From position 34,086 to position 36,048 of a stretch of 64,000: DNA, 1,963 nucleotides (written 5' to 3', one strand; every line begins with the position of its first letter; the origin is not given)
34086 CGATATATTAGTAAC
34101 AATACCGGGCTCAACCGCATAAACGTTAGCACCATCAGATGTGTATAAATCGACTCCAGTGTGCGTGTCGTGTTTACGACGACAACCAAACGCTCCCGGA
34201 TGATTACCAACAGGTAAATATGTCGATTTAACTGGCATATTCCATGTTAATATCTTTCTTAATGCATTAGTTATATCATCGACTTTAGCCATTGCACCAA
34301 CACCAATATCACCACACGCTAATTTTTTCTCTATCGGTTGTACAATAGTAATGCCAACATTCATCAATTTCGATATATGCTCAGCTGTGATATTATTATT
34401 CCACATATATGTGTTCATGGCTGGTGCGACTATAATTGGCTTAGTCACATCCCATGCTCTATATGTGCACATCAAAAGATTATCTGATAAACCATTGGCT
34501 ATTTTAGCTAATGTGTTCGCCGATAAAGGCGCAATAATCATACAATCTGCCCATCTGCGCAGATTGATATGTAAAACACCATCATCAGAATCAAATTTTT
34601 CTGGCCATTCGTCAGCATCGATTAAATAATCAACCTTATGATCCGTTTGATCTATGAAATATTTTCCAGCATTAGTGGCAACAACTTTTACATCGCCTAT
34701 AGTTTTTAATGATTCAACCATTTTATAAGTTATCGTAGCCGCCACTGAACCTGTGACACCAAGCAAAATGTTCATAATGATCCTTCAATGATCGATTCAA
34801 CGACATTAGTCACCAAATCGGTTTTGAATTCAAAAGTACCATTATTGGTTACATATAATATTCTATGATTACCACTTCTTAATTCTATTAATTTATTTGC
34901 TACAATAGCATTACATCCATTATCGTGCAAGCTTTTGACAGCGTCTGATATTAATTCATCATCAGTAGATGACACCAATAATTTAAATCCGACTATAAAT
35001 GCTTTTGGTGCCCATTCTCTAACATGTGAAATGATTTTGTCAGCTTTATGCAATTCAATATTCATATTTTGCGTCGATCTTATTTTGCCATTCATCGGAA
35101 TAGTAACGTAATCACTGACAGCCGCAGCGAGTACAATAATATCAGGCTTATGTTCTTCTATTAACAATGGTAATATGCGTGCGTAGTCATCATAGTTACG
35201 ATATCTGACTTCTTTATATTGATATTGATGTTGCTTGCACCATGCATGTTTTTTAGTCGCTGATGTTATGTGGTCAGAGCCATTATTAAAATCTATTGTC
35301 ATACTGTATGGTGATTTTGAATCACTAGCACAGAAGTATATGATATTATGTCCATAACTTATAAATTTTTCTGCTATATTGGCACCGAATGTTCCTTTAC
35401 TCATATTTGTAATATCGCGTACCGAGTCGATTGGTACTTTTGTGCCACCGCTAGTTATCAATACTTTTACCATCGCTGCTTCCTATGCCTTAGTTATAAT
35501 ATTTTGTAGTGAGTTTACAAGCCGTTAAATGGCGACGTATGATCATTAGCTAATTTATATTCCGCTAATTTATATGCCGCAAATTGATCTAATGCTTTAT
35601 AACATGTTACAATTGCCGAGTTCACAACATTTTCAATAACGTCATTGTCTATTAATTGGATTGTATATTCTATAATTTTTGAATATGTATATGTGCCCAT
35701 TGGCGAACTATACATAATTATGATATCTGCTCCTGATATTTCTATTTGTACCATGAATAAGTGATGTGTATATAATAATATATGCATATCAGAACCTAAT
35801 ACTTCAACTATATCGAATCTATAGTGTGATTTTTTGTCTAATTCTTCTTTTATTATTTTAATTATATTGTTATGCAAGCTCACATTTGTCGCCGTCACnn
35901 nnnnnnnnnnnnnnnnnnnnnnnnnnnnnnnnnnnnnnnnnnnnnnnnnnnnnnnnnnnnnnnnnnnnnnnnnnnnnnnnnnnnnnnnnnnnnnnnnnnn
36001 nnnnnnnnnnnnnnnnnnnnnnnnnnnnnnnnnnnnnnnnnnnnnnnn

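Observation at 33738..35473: Split, reordered CoaBC with CoaC fused to an M23/LytM-like domain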

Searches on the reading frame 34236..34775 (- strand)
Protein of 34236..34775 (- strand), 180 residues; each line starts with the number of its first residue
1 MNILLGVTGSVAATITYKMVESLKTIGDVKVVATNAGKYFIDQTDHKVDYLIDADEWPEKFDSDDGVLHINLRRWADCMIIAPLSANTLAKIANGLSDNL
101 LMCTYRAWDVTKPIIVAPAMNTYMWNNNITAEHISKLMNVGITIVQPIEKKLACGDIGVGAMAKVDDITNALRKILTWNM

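Call 57: search_solved_structures(query=window:34236-34775:-, max_evalue=0.00001, show_alignments=3)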
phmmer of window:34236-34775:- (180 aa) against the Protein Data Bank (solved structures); distinct sequences matched with E-value up to 0.00001: 13.
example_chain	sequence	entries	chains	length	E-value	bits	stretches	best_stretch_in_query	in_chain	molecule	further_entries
1e20_A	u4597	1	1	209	6.9e-49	169.4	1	3-173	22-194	HALOTOLERANCE PROTEIN HAL3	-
1mvl_A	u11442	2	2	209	1.8e-47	164.8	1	3-173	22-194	PPC decarboxylase AtHAL3a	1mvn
1qzu_A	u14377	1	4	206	1e-46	162.3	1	2-176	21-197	hypothetical protein MDS018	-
6eoa_A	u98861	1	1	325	7.6e-28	100.8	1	51-175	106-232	Phosphopantothenoylcysteine decarboxylase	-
6tgv_A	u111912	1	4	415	1.7e-15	60.6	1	3-174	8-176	Coenzyme A biosynthesis bifunctional protein CoaBC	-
1p3y_1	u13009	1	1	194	4.8e-14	55.9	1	3-150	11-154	MrsD protein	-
3qjg_A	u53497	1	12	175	5.3e-14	55.7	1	2-145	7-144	Epidermin biosynthesis protein EpiD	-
7cfu_F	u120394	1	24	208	6.8e-14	55.4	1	53-149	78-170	DNA/pantothenate metabolism flavoprotein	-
5h75_A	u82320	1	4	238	8.7e-14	55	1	3-150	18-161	Mersacidin decarboxylase,Immunoglobulin G-binding protein A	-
1g63_A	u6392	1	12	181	6.4e-10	42.5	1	6-151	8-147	EPIDERMIN MODIFYING ENZYME EPID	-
6jls_A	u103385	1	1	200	3.4e-09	40.1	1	8-152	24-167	Putative flavoprotein decarboxylase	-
1g5q_A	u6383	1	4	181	5.5e-09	39.4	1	7-151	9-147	EPIDERMIN MODIFYING ENZYME EPID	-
6m8v_A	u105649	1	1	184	4.3e-08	36.5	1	1-149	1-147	Flavin prenyltransferase UbiX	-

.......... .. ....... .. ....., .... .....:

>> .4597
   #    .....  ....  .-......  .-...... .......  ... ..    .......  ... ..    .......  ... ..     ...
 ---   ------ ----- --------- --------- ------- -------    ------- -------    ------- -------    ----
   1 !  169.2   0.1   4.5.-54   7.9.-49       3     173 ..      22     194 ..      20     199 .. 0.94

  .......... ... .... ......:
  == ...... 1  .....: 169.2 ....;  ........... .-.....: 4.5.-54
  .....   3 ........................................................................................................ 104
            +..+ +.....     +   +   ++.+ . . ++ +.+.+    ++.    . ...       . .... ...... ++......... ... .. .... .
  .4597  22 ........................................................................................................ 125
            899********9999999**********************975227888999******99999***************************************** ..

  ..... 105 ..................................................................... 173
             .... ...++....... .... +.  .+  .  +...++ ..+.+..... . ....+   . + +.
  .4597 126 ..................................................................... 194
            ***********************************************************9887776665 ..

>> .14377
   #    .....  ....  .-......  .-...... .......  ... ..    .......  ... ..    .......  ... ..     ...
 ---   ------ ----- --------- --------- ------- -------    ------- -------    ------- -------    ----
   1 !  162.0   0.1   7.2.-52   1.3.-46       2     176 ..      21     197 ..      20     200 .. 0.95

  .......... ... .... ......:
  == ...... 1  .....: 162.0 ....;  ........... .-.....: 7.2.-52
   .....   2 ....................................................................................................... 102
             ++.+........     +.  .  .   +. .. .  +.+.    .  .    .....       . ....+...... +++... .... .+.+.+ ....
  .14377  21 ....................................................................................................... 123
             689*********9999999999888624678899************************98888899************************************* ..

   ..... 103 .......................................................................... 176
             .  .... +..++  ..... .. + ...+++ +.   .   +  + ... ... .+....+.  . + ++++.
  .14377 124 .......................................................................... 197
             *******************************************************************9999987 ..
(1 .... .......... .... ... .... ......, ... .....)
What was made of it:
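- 34248..34775 (-): CoaC / phosphopantothenoylcysteine decarboxylase (HFCD flavoprotein) domain, residues 1-176. phmmer to AtHAL3a 1e20 E 6.9e-49 and to human PPCDC 1qzu E 1e-46 (call 57).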

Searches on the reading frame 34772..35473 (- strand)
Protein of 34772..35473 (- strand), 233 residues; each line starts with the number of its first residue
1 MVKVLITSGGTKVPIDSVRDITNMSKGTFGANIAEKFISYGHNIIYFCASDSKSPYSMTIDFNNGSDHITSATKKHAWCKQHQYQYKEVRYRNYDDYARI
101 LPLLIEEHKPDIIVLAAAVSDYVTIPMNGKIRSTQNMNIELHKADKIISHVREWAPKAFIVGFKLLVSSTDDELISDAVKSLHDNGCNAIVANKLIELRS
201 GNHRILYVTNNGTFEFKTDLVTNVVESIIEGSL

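Call 3: search_protein_families(library=pfam, proteins=[window:34772-35473:-], max_evalue=1)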
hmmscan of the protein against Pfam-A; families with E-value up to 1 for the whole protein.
window:34772-35473:- (233 aa): 4 families
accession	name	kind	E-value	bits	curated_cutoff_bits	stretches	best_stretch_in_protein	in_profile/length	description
PF04127.22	DFP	-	3.6e-27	95.8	22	2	107-196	79-170/186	DNA/pantothenate metabolism flavoprotein C-terminal domain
PF19246.4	DUF5894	-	0.024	14.6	25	1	75-97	29-51/57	Family of unknown function (DUF5894)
PF04572.17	Gb3_synth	-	0.084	13.4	22.3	1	39-91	3-52/131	Alpha 1,4-glycosyltransferase conserved region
PF23763.2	Beta-barrel_GLAA-B_I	-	0.11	13.2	28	1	26-92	12-80/95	GLAA-B beta-barrel domain I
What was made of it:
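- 34772..35473 (-): coaB: monofunctional-type phosphopantothenate--cysteine ligase (PPCS), 233 aa. PF04127 DFP E 3.6e-27 (call 3).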

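Call 4: search_protein_families(library=ncbifam, proteins=[window:34772-35473:-], max_evalue=1)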
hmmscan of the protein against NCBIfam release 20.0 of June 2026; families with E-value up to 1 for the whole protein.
window:34772-35473:- (233 aa): 4 families
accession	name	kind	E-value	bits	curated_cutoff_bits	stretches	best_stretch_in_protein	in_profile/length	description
NF005231.0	PRK06732.1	equivalog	2.1e-40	139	265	3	129-219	122-213/229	phosphopantothenate--cysteine ligase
TIGR02114.1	coaB_strep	equivalog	1.1e-36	126.7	217.2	3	128-216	121-210/228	phosphopantothenate--cysteine ligase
TIGR00521.1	coaBC_dfp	equivalog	1.5e-26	93.3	219.7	1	3-227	188-386/392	bifunctional phosphopantothenoylcysteine decarboxylase/phosphopantothenate--cysteine ligase CoaBC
NF007199.0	PRK09620.1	equivalog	1.4e-25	90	248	2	93-213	71-201/229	hypothetical protein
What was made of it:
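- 34772..35473 (-): NCBIfam PRK06732 E 2.1e-40 and coaB_strep E 1.1e-36, both below their curated cutoffs (call 4).
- On PPCS (CoaB), monofunctional type: 126.7 vs 217.2 bits and 139 vs 265 bits (call 4).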

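Call 5: search_protein_families(library=phrogs, proteins=[window:34772-35473:-], max_evalue=0.1)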
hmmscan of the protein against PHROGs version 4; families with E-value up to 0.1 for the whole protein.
window:34772-35473:- (233 aa): 1 family
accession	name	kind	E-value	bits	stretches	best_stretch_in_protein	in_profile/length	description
phrog_35624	-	unknown function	2e-08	35.2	1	95-214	64-181/210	-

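Call 10: search_dna_similar(query=window:34772-35473:-, collection=phages, mode=protein, max_rows=30)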
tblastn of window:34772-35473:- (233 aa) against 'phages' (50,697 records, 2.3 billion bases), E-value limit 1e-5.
Records with a match: 13; places in all: 13; records where one place covers at least 80% of the query: 13.
Best place of each record, by identity: <60% 13.
By first word of the organism name: uncultured 4; Bacteriophage 4; Methanothermobacter 2; Listeria 2; Enterococcus 1.
By host as written in the record: - 10; Listeria monocytogenes 2; Enterococcus faecalis 1.
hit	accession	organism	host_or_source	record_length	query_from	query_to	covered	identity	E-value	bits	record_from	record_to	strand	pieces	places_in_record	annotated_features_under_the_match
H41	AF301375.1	Methanothermobacter phage psiM100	-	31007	2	218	93%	31.5%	9e-18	87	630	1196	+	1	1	mtw1216: MTW1216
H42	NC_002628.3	Methanothermobacter phage psiM100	-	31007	2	218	93%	31.5%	9e-18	87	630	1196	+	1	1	mtw1216: bifunctional phosphopantothenoylcysteine ...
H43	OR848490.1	Listeria phage LM 4-14-1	Listeria monocytogenes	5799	2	215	92%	30.4%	4e-15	79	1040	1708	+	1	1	record has no annotation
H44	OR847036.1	Listeria phage LM 4-11-1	Listeria monocytogenes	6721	2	215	92%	30.4%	4e-15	79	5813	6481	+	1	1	record has no annotation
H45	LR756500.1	uncultured phage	metagenomic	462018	2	210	90%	30.1%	4e-17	86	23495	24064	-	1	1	record has no annotation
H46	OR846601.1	Enterococcus phage Efs 1-1-1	Enterococcus faecalis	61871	1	212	91%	28.9%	5e-20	94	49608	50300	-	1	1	record has no annotation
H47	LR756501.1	uncultured phage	metagenomic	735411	2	207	88%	28.0%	2e-17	86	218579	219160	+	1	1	record has no annotation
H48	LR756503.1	uncultured phage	metagenomic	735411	2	207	88%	28.0%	2e-17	86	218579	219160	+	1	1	record has no annotation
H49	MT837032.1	Bacteriophage sp.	human fecal samples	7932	2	230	98%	23.4%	2e-6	54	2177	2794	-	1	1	record has no annotation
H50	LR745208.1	uncultured phage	metagenomic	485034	3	229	97%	23.1%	1e-8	61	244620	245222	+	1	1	record has no annotation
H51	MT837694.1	Bacteriophage sp.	human fecal samples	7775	2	230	98%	22.6%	2e-6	54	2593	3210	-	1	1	record has no annotation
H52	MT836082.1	Bacteriophage sp.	human fecal samples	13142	4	230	97%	22.4%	8e-7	55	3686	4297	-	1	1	record has no annotation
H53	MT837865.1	Bacteriophage sp.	human fecal samples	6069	4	195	82%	25.8%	3e-6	53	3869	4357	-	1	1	record has no annotation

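Call 48: search_solved_structures(query=window:34772-35473:-, max_evalue=0.001, show_alignments=2)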
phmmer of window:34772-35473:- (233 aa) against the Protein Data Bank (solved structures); distinct sequences matched with E-value up to 0.001: 7.
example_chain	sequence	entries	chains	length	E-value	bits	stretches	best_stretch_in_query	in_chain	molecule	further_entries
2gk4_A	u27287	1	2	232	8.8e-24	87.6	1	2-220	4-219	conserved hypothetical protein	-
7edz_D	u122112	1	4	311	5.5e-15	58.8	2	4-57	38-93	Phosphopantothenate--cysteine ligase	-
1p9o_A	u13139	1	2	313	7.4e-15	58.4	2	4-57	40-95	Phosphopantothenoylcysteine synthetase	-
6ai8_A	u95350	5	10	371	1e-10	44.9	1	4-62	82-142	Phosphopantothenate--cysteine ligase CAB2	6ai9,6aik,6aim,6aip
5int_A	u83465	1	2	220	4.4e-09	39.5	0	3-55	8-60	Phosphopantothenate--cysteine ligase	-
4qji_A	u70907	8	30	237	3.3e-07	33.4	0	2-49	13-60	Phosphopantothenate--cysteine ligase | Coenzyme A biosynthesis bifunctional protein CoaBC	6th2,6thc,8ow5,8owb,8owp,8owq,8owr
6tgv_A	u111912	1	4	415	2e-06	30.8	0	2-49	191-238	Coenzyme A biosynthesis bifunctional protein CoaBC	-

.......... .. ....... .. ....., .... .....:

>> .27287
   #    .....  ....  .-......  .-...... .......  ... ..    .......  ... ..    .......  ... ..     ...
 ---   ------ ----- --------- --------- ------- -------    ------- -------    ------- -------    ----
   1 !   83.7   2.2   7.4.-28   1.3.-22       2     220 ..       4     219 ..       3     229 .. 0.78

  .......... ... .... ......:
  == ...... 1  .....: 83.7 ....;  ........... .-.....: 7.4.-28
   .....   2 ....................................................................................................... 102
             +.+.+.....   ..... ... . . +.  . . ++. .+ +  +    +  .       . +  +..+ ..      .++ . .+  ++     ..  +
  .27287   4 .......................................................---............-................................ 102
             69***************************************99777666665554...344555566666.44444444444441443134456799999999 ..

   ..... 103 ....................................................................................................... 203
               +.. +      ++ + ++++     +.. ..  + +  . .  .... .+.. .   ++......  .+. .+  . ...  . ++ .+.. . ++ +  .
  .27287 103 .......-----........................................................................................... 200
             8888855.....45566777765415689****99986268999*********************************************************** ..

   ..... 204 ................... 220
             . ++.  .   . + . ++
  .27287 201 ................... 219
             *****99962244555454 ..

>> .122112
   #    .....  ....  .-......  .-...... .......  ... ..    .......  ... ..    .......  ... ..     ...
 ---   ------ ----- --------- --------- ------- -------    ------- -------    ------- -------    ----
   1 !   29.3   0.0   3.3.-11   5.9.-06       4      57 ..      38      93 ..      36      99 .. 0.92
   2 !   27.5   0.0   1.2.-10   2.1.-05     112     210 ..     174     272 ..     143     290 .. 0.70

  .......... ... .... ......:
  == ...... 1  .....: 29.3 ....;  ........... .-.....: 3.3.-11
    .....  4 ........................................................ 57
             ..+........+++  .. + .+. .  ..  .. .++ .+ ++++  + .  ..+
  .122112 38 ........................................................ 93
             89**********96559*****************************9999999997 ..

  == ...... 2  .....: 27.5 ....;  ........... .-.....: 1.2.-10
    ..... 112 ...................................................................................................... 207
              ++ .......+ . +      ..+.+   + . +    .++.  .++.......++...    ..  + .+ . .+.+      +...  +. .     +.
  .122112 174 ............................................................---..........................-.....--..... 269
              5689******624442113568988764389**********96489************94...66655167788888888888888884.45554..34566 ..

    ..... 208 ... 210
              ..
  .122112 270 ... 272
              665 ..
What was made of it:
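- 34772..35473 (-): Best solved relatives are 2gk4 (S. pneumoniae) E 8.8e-24 and human PPCS 1p9o/7edz (call 48). Motifs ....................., AAAVSDY and GKIRST are visible in the call 48 alignment.
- On PPCS (CoaB), monofunctional type: Aligned over residues 2-220 with 2gk4 and with human PPCS, including the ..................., AAAVSD and K-I-x-S motifs (call 48).
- CoaB matches the monofunctional PPCS models and structures (calls 4, 48).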

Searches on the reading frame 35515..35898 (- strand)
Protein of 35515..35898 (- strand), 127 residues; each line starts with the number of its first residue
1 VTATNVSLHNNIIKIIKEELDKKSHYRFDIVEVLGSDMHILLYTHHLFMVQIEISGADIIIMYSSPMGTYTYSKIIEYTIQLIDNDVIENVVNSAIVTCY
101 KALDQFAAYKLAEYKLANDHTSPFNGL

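Call 3: search_protein_families(library=pfam, proteins=[window:35515-35898:-], max_evalue=1)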
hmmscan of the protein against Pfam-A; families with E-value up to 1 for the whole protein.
window:35515-35898:- (127 aa): 2 families
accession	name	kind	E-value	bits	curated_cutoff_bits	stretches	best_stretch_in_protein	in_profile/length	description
PF06862.17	Utp25_C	-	0.00058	20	32.8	1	36-107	96-167/190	Utp25, C-terminal domain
PF21188.2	BRR2_plug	-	0.052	14.4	25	1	70-95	3-28/69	Pre-mRNA-splicing helicase BRR2 plug domain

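Call 5: search_protein_families(library=phrogs, proteins=[window:35515-35898:-], max_evalue=0.1)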
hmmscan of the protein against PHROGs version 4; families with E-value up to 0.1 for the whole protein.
window:35515-35898:- (127 aa): 2 families
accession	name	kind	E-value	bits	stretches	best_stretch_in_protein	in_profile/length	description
phrog_5319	-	other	0.01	16.1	1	4-94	131-219/225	outer membrane protein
phrog_7675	-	unknown function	0.023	15.9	0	10-46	25-62/94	-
